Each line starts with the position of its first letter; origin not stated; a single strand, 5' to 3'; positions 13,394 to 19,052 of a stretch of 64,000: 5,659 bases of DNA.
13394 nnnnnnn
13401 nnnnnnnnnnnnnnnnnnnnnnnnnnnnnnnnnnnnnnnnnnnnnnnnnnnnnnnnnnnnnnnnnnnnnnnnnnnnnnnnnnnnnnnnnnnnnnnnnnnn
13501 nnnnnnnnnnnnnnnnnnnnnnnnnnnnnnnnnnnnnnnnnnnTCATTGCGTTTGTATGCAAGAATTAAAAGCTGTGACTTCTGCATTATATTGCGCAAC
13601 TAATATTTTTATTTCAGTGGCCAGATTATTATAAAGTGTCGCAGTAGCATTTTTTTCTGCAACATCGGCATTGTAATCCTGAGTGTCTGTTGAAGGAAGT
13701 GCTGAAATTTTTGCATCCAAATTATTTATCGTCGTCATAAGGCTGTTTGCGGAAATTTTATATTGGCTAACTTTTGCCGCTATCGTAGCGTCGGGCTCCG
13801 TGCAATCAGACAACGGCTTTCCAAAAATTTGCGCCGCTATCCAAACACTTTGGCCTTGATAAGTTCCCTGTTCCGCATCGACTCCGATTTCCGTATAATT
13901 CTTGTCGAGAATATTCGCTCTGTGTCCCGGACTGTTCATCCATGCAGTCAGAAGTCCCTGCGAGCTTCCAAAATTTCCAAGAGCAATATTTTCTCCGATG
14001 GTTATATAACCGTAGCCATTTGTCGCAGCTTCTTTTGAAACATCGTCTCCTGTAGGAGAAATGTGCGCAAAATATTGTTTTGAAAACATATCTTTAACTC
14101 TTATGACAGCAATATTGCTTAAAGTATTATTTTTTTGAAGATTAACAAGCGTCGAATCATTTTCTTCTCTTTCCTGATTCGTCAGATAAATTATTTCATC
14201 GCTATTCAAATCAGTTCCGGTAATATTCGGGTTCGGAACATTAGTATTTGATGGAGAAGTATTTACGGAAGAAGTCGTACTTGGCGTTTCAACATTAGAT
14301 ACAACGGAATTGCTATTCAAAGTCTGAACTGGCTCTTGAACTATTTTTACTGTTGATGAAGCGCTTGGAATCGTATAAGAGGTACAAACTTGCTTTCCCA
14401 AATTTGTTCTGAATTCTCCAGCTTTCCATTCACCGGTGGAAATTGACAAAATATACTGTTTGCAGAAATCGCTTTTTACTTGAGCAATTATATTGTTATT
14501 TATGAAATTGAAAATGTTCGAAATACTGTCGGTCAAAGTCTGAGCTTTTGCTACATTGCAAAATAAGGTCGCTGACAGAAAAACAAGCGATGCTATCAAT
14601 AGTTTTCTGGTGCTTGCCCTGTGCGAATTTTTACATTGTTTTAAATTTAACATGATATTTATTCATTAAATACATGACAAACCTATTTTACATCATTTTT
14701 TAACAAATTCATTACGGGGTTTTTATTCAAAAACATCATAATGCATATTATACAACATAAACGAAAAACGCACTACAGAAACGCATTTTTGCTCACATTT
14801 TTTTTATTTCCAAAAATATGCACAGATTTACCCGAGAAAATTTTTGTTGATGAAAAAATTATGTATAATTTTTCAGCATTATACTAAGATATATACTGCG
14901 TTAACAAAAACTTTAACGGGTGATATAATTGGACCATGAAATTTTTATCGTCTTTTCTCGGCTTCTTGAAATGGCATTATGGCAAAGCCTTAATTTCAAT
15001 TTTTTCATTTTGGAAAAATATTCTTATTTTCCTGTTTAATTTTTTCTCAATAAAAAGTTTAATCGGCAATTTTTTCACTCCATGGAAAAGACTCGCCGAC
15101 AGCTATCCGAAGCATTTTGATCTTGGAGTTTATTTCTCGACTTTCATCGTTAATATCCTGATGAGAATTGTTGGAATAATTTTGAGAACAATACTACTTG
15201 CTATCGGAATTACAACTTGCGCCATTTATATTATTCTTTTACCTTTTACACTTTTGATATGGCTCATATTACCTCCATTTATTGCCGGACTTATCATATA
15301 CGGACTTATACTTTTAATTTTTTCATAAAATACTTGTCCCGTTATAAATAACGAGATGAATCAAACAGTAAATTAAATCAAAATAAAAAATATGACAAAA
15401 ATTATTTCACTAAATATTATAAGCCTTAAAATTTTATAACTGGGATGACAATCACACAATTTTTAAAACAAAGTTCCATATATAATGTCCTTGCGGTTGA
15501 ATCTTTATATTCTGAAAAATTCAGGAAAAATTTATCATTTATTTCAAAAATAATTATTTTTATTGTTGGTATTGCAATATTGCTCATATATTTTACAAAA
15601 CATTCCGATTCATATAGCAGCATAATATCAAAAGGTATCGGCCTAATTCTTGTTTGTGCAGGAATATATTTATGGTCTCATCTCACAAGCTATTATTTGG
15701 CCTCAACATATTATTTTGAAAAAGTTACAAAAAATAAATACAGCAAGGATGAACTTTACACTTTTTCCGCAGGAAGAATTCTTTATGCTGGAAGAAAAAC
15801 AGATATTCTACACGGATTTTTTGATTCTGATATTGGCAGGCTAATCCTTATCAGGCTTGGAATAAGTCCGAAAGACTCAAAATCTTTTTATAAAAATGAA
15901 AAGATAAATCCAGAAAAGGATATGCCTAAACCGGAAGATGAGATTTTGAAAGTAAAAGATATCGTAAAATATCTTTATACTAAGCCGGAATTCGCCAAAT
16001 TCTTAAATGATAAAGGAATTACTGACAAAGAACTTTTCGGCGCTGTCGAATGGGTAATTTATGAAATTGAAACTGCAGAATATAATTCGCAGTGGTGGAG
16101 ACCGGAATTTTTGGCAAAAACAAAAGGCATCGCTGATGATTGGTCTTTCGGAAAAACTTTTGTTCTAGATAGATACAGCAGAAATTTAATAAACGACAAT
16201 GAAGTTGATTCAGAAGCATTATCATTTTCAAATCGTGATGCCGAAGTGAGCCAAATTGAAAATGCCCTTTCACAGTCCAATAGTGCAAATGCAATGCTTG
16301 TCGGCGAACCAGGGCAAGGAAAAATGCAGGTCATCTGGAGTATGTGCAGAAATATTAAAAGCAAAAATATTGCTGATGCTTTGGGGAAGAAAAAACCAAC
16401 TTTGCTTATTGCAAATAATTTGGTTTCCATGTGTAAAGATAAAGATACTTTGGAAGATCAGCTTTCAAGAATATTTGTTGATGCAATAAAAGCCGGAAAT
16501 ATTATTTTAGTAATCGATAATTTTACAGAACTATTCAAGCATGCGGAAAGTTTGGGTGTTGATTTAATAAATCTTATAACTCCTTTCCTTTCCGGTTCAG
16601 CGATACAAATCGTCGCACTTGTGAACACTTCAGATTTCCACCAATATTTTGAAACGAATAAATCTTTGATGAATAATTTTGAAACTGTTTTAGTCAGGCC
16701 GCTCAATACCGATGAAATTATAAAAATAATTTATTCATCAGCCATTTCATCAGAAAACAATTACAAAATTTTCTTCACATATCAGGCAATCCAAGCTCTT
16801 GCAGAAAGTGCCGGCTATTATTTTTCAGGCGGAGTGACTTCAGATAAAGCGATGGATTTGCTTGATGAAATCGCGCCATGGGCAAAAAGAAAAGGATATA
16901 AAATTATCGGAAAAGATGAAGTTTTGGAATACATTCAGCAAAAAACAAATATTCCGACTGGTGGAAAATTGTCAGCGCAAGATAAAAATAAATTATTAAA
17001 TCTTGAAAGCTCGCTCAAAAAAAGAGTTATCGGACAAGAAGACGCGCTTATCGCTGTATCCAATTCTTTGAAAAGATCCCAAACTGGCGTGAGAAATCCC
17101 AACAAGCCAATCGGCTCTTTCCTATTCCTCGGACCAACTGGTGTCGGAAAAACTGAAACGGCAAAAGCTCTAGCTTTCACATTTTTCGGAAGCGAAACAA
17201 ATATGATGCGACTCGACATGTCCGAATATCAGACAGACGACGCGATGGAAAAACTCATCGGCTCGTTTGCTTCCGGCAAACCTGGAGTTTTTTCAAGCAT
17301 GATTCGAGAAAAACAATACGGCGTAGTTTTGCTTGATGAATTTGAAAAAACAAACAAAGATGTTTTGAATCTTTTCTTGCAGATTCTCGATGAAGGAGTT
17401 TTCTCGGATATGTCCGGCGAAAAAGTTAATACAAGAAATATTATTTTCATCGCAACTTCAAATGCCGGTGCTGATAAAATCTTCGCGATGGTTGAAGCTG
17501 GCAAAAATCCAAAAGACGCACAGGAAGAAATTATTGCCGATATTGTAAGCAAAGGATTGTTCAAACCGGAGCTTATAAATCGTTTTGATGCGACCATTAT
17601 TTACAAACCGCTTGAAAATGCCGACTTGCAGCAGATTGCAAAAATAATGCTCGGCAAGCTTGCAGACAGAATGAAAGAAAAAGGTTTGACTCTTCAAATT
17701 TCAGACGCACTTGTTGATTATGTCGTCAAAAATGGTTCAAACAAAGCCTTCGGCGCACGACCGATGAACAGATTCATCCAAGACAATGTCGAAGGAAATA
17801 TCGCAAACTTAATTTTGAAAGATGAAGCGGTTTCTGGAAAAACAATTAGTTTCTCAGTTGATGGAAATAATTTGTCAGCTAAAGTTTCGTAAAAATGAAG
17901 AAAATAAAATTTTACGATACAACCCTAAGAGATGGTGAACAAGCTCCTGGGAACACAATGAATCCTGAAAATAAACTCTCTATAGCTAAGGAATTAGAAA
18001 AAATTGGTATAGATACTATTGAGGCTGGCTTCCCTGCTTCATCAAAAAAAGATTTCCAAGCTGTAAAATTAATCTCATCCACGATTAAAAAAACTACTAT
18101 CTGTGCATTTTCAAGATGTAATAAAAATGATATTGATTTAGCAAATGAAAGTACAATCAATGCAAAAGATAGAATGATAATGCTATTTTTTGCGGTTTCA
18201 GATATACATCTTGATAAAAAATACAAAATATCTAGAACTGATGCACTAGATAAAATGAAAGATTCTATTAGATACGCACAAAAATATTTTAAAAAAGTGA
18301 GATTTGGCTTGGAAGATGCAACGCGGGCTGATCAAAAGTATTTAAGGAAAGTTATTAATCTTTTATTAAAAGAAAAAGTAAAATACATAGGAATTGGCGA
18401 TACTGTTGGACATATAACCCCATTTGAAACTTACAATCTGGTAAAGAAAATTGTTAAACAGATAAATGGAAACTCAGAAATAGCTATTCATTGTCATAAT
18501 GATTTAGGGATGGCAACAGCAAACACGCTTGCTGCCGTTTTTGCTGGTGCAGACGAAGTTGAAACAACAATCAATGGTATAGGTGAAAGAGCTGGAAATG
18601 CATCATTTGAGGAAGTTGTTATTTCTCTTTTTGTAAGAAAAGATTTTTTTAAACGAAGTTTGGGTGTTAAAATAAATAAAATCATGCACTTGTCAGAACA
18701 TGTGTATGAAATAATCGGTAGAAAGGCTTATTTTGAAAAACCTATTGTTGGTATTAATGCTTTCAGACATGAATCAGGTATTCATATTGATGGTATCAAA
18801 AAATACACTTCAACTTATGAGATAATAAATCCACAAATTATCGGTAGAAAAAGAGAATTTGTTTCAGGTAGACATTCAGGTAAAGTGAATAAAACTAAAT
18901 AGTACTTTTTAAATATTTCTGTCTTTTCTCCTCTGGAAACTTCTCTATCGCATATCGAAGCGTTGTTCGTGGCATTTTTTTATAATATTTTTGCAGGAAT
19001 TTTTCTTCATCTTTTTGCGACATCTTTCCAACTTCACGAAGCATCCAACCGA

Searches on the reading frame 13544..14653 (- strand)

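Call 15: search_protein_families(library=pfam, proteins=[window:13544-14653:-])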
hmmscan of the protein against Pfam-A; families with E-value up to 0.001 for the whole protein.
window:13544-14653:- (369 aa): 1 family
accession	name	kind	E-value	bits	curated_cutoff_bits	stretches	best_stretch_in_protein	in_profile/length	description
PF00188.32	CAP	-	7.8e-13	49.7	21.1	1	156-271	2-113/117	Cysteine-rich secretory protein family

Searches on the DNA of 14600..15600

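Call 34: search_rna_families(source=window, start=14600, end=15600, threshold=evalue, max_evalue=10)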
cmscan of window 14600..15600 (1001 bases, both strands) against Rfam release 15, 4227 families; matches with E-value up to 10: 9.
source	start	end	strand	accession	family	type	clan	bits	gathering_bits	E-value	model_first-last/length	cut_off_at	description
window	15279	15372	-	RF01606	plasmodium_snoR31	Gene; snRNA; snoRNA; HACA-box;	-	23.2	60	1.7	1-145/145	no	small nucleolar RNA snoR31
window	14828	14923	+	RF03616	MIR1888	Gene; miRNA;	-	16.7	72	5.3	1-101/101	no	MIR1888 microRNA precursor family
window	14849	14905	+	RF00161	nos_TCE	Cis-reg;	-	16.2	60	4.7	1-64/64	no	Nanos 3' UTR translation control element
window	14624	14683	-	RF00279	SNORD45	Gene; snRNA; snoRNA; CD-box;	-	15.5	42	9.1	1-72/72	no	Small nucleolar RNA SNORD45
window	14819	14879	+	RF00202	snoR66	Gene; snRNA; snoRNA; CD-box;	-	14.8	43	7.9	1-76/76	no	Small nucleolar RNA R66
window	14982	15105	-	RF02756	ES239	Gene; sRNA;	-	14.5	62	9.1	1-123/123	no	ES239 sRNA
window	14960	15086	+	RF00015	U4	Gene; snRNA; splicing;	CL00007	13.8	46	1.9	1-138/138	no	U4 spliceosomal RNA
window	14767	14842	-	RF01898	mir-363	Gene; miRNA;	CL00110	13.7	58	8.3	1-80/80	no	mir-363 microRNA precursor family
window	14918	15102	-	RF02456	Diantho_3_UTR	Cis-reg;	-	11.2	100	5.2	1-205/205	no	Dianthovirus RNA2 3'UTR stem loops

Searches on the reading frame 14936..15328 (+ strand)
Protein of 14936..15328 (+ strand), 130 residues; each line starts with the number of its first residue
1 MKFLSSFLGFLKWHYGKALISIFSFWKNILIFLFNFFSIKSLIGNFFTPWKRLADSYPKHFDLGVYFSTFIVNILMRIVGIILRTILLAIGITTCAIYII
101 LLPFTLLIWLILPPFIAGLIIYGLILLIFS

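Call 15: search_protein_families(library=pfam, proteins=[window:14936-15328:+])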
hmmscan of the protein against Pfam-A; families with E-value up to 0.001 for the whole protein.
window:14936-15328:+ (130 aa): 0 families

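Call 81: find_encoding_contigs(protein=window:14936-15328:+, flank=10000, max_places=6)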
Protein window:14936-15328:+ (130 aa): 1 contig read that carries it; 1 place shown.
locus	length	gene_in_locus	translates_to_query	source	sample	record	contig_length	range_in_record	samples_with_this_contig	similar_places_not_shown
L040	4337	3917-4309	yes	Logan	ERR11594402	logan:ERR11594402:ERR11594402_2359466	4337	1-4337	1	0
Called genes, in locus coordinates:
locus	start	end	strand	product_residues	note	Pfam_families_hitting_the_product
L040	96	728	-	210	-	PF09335:VTT_dom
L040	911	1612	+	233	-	PF01479:S4, PF00849:PseudoU_synth_2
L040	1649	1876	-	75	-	-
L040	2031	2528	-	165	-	-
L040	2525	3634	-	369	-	PF00188:CAP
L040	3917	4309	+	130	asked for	-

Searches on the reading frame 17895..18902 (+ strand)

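Call 15: search_protein_families(library=pfam, proteins=[window:17895-18902:+])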
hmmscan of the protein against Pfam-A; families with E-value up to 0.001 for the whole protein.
window:17895-18902:+ (335 aa): 2 families
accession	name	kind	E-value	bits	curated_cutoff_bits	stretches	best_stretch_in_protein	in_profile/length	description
PF00682.25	HMGL-like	-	1.2e-80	271.1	29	1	3-270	1-260/260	HMGL-like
PF22617.1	HCS_D2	-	5e-15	56.1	27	1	284-330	1-48/82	Homocitrate synthase post-HMGL domain-like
